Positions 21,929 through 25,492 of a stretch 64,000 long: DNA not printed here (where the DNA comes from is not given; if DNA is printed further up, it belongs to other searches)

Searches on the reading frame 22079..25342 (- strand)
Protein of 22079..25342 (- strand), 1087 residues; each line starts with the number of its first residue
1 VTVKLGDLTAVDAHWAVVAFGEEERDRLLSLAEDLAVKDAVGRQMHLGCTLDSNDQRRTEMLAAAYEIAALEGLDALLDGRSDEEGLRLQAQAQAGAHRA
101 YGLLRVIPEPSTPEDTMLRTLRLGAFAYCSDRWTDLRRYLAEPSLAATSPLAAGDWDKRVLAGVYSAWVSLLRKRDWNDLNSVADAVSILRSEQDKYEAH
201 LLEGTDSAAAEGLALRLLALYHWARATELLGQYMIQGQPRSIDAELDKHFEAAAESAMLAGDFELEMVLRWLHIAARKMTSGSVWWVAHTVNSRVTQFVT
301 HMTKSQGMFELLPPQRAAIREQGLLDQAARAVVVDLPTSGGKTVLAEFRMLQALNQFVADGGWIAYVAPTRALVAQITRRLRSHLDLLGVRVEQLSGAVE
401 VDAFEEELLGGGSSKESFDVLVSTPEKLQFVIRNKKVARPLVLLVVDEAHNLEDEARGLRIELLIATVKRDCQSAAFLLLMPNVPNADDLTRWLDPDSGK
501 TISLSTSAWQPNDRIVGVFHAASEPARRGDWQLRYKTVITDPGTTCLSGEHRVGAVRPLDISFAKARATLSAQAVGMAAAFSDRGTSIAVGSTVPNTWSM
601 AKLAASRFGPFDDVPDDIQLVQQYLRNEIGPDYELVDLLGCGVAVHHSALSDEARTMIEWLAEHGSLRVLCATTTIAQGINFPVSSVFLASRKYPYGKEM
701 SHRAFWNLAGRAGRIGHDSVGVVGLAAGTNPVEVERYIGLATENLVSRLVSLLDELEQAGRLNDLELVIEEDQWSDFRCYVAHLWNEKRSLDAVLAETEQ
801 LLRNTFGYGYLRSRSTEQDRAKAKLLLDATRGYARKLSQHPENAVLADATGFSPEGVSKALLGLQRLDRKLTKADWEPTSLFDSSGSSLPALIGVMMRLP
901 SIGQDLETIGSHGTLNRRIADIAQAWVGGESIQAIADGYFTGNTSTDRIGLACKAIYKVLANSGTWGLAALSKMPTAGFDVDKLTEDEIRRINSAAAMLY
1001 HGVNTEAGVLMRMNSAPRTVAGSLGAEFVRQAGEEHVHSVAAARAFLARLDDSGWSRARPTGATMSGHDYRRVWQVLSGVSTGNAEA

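Call 48: search_protein_families(library=pfam, proteins=[window:22079-25342:-], max_evalue=0.001)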
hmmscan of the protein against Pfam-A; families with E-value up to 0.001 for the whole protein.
window:22079-25342:- (1087 aa): 3 families
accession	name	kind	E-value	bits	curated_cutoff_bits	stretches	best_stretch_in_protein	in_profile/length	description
PF00270.35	DEAD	-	6.8e-22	78.4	26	1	315-473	4-152/167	DEAD/DEAH box helicase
PF04851.21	ResIII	-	3.3e-07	30.8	22.5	1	309-456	2-141/164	Type III restriction enzyme, res subunit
PF00271.37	Helicase_C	-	1.4e-05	25.7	23.5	1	640-716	39-110/110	Helicase conserved C-terminal domain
